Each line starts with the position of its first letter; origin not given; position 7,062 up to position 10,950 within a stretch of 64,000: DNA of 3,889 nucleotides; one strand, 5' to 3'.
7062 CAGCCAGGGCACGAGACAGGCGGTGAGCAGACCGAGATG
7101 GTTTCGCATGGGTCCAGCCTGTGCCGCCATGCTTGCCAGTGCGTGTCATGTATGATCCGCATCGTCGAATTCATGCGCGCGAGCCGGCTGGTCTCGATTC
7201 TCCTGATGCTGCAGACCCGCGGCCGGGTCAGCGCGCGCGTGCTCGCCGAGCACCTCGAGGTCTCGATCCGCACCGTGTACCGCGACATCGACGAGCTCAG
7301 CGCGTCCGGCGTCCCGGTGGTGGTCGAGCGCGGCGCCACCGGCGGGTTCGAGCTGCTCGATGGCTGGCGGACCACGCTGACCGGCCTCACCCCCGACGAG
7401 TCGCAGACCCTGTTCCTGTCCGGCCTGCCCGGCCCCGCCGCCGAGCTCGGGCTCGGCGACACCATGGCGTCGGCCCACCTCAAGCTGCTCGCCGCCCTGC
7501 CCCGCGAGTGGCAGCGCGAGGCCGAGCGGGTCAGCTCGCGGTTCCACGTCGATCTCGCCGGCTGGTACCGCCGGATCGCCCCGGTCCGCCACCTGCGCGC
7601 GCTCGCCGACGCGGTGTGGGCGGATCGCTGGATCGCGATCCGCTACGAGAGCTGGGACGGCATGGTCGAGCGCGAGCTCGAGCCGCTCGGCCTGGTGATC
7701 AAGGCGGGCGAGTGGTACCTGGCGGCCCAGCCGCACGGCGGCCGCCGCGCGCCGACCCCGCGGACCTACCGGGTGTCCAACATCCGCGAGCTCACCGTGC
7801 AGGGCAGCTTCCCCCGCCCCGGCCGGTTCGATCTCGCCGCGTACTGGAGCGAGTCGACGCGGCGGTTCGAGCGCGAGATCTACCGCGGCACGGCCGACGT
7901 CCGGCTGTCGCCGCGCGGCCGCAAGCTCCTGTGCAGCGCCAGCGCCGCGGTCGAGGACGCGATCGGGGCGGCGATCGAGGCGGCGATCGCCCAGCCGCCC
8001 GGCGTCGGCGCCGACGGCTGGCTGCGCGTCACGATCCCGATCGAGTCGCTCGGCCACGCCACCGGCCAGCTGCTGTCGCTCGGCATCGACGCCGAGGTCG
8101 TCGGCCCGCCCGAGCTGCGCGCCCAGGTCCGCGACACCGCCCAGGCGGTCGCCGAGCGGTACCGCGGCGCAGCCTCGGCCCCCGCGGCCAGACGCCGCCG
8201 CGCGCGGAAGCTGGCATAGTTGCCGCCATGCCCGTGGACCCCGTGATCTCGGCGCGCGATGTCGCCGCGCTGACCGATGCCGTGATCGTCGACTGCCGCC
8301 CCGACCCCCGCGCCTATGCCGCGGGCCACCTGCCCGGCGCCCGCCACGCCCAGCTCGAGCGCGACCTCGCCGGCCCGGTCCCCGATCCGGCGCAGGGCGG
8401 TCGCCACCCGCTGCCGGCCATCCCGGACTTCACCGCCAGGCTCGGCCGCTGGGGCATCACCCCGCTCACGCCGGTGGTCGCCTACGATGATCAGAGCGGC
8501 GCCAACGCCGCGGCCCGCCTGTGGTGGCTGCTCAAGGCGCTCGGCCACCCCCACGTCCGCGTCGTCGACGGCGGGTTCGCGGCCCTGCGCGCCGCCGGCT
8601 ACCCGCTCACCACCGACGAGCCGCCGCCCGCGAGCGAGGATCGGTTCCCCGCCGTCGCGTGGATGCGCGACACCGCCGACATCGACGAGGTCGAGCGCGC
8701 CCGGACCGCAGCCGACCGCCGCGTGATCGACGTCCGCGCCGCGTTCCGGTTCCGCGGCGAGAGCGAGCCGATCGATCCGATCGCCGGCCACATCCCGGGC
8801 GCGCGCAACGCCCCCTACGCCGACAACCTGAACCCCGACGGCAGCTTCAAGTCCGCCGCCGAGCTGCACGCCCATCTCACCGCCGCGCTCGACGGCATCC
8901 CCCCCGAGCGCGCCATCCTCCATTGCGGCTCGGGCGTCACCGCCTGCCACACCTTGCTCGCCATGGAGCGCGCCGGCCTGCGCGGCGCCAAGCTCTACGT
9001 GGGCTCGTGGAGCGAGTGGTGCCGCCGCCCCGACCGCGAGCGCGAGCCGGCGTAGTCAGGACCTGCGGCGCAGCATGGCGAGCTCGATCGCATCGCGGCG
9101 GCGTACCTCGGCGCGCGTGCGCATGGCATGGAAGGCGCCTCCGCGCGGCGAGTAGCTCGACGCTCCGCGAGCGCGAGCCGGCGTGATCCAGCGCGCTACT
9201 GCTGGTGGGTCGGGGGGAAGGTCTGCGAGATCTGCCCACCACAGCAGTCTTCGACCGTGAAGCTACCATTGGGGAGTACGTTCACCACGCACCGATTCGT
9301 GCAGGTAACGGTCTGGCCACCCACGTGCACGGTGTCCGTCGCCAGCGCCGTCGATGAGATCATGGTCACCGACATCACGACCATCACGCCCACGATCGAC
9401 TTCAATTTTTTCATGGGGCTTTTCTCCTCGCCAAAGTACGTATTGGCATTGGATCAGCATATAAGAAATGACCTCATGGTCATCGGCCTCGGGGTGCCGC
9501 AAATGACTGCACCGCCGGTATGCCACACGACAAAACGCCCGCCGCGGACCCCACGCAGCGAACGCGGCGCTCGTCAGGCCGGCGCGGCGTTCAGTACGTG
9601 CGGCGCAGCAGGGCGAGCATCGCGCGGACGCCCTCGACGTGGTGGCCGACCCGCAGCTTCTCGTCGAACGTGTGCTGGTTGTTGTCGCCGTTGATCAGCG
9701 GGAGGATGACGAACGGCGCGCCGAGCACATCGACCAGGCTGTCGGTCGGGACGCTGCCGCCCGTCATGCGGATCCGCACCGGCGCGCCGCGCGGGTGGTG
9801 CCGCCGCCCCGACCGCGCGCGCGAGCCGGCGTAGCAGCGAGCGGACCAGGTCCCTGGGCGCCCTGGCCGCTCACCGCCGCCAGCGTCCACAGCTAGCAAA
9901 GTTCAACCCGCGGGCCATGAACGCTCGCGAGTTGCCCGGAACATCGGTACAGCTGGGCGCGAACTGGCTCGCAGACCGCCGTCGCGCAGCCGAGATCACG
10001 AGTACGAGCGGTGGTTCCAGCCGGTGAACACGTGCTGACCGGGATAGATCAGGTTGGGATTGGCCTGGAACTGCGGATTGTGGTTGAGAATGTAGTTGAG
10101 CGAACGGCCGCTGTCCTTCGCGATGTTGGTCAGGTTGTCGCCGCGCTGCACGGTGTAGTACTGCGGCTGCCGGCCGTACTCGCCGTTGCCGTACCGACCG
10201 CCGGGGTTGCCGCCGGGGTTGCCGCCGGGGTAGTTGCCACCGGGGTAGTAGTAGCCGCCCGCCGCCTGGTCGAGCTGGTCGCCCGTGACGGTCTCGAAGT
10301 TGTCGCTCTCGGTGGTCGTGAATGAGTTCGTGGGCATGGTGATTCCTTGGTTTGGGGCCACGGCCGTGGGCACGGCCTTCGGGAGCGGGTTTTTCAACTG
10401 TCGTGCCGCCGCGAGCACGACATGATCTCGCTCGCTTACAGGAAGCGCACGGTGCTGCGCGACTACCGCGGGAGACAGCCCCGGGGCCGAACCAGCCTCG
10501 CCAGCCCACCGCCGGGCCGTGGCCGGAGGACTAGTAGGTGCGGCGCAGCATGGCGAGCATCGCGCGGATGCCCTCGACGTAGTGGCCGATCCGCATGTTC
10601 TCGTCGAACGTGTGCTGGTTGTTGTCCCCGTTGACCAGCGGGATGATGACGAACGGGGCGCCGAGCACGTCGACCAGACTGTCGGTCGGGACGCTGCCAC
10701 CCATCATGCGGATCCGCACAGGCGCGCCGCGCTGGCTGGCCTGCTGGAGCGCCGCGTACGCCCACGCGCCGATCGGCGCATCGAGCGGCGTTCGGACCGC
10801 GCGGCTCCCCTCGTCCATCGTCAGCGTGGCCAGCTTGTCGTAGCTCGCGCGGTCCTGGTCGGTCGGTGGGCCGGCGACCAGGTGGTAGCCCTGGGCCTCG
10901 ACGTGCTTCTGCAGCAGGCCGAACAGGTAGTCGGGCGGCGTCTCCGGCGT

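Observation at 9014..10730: Serial duplications of a tail-to-tail gene junction, each copy holding a different small secreted-protein gene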

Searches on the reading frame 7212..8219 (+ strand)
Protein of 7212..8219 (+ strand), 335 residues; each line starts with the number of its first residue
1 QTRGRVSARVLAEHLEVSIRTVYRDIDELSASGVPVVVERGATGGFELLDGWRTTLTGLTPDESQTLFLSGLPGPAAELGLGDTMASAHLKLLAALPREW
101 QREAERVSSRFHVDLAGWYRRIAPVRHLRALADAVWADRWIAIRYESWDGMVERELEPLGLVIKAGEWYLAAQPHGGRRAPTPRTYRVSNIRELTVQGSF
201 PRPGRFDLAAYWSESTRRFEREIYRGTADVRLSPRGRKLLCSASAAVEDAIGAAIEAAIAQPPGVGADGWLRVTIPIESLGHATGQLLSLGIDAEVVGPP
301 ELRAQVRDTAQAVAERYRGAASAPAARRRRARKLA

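Call 20: search_protein_families(library=pfam, proteins=[window:7212-8219:+], max_evalue=0.01)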
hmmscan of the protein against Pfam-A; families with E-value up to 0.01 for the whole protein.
window:7212-8219:+ (335 aa): 4 families
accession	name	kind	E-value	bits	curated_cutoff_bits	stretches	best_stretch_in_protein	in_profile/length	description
PF13280.12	WYL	-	1.2e-16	60.9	21.8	1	127-196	2-70/70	WYL domain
PF25583.1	WCX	-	5.3e-16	59.2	23.9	1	227-314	4-76/76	WCX domain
PF08279.18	HTH_11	-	7.6e-12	45.4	25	1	1-42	11-52/55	HTH domain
PF08220.18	HTH_DeoR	-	0.00047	20.3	21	1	3-34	12-43/57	DeoR-like helix-turn-helix domain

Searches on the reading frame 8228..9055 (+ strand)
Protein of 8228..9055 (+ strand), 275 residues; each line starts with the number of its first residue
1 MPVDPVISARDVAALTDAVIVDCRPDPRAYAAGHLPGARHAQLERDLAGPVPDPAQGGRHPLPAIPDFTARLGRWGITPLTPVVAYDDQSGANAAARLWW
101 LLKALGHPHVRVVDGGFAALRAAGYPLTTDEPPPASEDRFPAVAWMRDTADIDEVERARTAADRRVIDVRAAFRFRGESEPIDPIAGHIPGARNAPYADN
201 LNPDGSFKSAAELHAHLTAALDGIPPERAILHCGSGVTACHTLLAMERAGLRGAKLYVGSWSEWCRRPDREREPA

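Call 20: search_protein_families(library=pfam, proteins=[window:8228-9055:+], max_evalue=0.01)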
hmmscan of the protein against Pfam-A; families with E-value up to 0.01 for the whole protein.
window:8228-9055:+ (275 aa): 1 family
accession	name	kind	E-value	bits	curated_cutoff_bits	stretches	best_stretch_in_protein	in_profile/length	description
PF00581.25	Rhodanese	-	1.7e-27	96.2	22.2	2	17-121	13-100/102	Rhodanese-like domain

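Call 26: find_encoding_contigs(protein=window:8228-9055:+, flank=6000, max_places=10)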
Protein window:8228-9055:+ (275 aa): 1 contig read that carries it; 1 place shown.
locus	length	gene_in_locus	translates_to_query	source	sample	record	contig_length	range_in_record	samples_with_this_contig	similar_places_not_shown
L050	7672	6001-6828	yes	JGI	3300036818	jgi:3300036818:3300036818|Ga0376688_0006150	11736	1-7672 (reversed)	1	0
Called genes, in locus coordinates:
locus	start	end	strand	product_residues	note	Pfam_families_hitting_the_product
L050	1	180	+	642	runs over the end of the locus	PF08448:PAS_4, PF13188:PAS_8 (faint), PF00512:HisKA, PF13581:HATPase_c_2 (weak), PF02518:HATPase_c, PF00072:Response_reg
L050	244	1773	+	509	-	PF13483:Lactamase_B_3, PF12706:Lactamase_B_2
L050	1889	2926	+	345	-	-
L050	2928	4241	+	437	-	PF00324:AA_permease, PF13520:AA_permease_2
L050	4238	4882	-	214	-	-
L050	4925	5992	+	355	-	PF08220:HTH_DeoR (weak), PF08279:HTH_11, PF13280:WYL, PF25583:WCX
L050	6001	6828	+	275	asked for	PF00581:Rhodanese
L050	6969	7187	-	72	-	-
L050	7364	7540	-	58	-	-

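Call 42: find_related_loci(query=window:8228-9052:+, collection=metagenome_contigs, flank=4000)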
Query window:8228-9052:+ (275 aa) in metagenome_contigs; peptide patterns used: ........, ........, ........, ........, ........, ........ (x = any residue, [..] = any of these).
600 stretches matched a pattern (row limit reached: there are more); 572 encode a relative of the query (tblastn E <= 1e-3); the best 80 are kept; 80 distinct loci.
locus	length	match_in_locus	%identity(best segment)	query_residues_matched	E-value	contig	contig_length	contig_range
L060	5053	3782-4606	74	1-275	3e-130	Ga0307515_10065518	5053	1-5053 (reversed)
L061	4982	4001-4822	74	1-274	1e-126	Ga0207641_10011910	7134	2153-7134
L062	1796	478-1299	74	1-274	8e-136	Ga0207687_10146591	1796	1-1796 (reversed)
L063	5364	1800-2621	74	1-274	5e-127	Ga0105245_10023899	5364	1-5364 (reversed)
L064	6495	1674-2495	65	1-274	9e-115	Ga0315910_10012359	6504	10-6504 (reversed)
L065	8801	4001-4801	63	1-267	1e-109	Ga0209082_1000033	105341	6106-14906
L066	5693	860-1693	63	1-274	1e-108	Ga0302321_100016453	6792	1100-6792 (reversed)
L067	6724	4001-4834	63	1-274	1e-108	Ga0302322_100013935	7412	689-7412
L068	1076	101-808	69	1-236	1e-110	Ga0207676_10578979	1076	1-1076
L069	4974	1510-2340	61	1-274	8e-97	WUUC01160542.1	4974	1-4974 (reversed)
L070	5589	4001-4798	56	5-266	9e-89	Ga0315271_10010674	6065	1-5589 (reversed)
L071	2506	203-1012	53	1-267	3e-91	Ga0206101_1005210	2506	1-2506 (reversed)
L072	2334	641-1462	54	5-275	2e-90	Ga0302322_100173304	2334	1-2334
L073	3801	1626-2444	54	5-274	4e-87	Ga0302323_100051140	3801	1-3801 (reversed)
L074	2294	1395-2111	59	28-266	1e-87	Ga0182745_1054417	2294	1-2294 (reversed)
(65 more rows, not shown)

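Call 44: find_homologous_proteins(query=window:8228-9055:+, max_evalue=1e-60)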
Query window:8228-9055:+ (275 aa): 5176 proteins with E <= 1e-60 among 8000 candidates; the best 120 are listed.
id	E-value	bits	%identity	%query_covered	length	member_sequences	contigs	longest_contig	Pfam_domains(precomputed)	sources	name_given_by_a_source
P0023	5.5e-182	622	100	100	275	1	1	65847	PF00581.26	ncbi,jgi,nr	ncbi:MAG TPA: sulfurtransferase [Kofleriaceae bacterium]|jgi:thiosulfate/3-mercaptopyruvate sulfurtr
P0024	7.4e-166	569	91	100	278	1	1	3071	PF00581.26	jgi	jgi:thiosulfate/3-mercaptopyruvate sulfurtransferase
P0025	1.1e-150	519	84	100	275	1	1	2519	PF00581.26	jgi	jgi:thiosulfate/3-mercaptopyruvate sulfurtransferase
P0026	4.3e-149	514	84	100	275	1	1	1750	PF00581.26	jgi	jgi:thiosulfate/3-mercaptopyruvate sulfurtransferase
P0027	8.2e-149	513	84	100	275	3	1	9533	PF00581.26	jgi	jgi:thiosulfate/3-mercaptopyruvate sulfurtransferase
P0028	1.4e-147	509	82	100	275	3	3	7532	PF00581.26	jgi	jgi:thiosulfate/3-mercaptopyruvate sulfurtransferase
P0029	8.5e-147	507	83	100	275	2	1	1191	PF00581.26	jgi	jgi:thiosulfate/3-mercaptopyruvate sulfurtransferase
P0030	2.3e-146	505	82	100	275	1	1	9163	PF00581.26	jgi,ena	-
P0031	5.1e-146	504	81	100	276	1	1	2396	PF00581.26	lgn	-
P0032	6.6e-146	504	80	100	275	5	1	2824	PF00581.26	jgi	jgi:thiosulfate/3-mercaptopyruvate sulfurtransferase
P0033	1.1e-145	503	82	100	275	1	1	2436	PF00581.26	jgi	jgi:thiosulfate/3-mercaptopyruvate sulfurtransferase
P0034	1.8e-145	502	82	100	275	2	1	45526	PF00581.26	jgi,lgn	jgi:thiosulfate/3-mercaptopyruvate sulfurtransferase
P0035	7.2e-145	500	82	100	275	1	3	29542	PF00581.26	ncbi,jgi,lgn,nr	ncbi:MAG TPA: sulfurtransferase [Kofleriaceae bacterium]|jgi:thiosulfate/3-mercaptopyruvate sulfurtr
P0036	7.9e-145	500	81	100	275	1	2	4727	PF00581.26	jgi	jgi:thiosulfate/3-mercaptopyruvate sulfurtransferase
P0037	3.3e-144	498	81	100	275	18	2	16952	PF00581.26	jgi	jgi:thiosulfate/3-mercaptopyruvate sulfurtransferase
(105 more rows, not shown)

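Call 45: find_encoding_contigs(protein=P0024, flank=5000, max_places=4)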
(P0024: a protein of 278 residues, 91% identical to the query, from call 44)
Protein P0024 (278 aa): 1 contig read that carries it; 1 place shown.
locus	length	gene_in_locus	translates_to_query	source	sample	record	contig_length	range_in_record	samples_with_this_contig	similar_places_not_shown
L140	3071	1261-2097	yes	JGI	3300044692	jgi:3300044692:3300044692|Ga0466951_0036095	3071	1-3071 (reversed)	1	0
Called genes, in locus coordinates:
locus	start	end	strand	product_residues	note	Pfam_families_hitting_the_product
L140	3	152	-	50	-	?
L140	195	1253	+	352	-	PF08220:HTH_DeoR (faint), PF08279:HTH_11, PF13280:WYL, PF25583:WCX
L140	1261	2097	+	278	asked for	PF00581:Rhodanese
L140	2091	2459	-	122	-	PF01476:LysM (weak)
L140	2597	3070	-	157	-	?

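Call 46: find_encoding_contigs(protein=P0027, flank=5000, max_places=4)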
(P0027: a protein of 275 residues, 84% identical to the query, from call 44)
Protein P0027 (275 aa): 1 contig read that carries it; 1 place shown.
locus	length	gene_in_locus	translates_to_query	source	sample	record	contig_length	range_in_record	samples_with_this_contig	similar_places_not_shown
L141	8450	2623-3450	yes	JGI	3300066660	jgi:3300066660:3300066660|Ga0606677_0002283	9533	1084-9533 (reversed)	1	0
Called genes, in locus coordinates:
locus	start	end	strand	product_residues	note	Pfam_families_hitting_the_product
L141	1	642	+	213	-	?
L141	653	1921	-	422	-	PF00248:Aldo_ket_red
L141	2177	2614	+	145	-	PF25583:WCX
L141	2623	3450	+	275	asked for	PF00581:Rhodanese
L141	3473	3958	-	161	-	PF08818:DUF1801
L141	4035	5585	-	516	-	PF01546:Peptidase_M20, PF07687:M20_dimer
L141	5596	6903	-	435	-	PF13520:AA_permease_2, PF00324:AA_permease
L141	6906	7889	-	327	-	PF04909:Amidohydro_2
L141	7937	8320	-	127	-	PF18029:Glyoxalase_6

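Call 47: find_encoding_contigs(protein=P0034, flank=5000, max_places=4)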
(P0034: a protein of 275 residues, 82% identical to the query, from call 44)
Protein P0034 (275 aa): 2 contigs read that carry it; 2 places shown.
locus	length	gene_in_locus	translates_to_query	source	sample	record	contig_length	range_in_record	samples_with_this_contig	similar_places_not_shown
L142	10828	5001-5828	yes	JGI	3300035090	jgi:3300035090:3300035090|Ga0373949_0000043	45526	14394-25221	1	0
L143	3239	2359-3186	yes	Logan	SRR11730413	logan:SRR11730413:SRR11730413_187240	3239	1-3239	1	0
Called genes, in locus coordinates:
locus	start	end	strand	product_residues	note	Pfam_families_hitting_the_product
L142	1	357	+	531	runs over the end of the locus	PF13483:Lactamase_B_3, PF12706:Lactamase_B_2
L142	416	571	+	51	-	-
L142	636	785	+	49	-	-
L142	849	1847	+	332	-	-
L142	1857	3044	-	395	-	PF00248:Aldo_ket_red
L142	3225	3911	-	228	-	-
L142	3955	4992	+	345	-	PF08220:HTH_DeoR (weak), PF08279:HTH_11, PF13280:WYL, PF25583:WCX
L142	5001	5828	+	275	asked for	PF00581:Rhodanese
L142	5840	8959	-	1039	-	PF22977:WHD, PF00004:AAA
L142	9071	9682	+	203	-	-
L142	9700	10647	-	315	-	PF13646:HEAT_2 (faint)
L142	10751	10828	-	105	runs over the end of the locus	-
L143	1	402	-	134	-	?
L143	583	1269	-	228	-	-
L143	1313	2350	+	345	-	PF08220:HTH_DeoR (weak), PF08279:HTH_11, PF13280:WYL, PF25583:WCX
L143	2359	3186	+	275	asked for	PF00581:Rhodanese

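Call 49: find_encoding_contigs(protein=P0035, flank=4000, max_places=4)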
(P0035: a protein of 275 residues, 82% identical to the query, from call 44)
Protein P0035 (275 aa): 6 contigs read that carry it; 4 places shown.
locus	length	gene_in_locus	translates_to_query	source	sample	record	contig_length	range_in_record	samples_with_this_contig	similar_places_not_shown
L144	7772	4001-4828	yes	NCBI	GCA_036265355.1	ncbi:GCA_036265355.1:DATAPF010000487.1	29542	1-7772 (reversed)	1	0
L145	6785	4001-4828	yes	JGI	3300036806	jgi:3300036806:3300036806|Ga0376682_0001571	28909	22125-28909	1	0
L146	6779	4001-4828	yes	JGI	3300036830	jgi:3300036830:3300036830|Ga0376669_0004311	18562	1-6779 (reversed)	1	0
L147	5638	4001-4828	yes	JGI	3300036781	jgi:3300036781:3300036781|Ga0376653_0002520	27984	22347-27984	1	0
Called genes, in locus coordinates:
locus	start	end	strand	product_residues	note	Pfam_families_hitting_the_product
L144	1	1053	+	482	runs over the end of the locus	PF14870:PSII_BNR (faint), PF13860:FlgD_ig (weak)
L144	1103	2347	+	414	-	PF00881:Nitroreductase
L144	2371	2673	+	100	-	-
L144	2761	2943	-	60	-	-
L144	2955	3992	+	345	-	PF08220:HTH_DeoR (weak), PF08279:HTH_11, PF13280:WYL, PF25583:WCX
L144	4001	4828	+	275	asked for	PF00581:Rhodanese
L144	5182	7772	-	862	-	PF20254:DMFA2_C, PF17957:Big_7 (weak)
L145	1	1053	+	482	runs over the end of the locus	PF14870:PSII_BNR (faint), PF13860:FlgD_ig (weak)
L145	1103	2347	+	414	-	PF00881:Nitroreductase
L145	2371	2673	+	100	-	-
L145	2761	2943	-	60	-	-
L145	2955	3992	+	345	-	PF08220:HTH_DeoR (weak), PF08279:HTH_11, PF13280:WYL, PF25583:WCX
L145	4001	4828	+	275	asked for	PF00581:Rhodanese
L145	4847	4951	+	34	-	-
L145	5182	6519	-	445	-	PF17957:Big_7 (weak)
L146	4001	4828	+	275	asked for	PF00581:Rhodanese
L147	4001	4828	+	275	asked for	PF00581:Rhodanese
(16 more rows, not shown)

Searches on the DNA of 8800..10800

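Call 52: search_rna_families(source=window, start=8800, end=10800, threshold=evalue, max_evalue=1, show_alignments=2)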
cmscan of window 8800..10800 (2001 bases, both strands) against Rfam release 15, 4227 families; matches with E-value up to 1: 1.
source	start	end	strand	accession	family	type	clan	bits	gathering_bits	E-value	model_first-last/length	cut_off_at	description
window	9078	9162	+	RF03407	MIR531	Gene; miRNA;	-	26.8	70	0.03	1-69/69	no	MIR531 microRNA precursor family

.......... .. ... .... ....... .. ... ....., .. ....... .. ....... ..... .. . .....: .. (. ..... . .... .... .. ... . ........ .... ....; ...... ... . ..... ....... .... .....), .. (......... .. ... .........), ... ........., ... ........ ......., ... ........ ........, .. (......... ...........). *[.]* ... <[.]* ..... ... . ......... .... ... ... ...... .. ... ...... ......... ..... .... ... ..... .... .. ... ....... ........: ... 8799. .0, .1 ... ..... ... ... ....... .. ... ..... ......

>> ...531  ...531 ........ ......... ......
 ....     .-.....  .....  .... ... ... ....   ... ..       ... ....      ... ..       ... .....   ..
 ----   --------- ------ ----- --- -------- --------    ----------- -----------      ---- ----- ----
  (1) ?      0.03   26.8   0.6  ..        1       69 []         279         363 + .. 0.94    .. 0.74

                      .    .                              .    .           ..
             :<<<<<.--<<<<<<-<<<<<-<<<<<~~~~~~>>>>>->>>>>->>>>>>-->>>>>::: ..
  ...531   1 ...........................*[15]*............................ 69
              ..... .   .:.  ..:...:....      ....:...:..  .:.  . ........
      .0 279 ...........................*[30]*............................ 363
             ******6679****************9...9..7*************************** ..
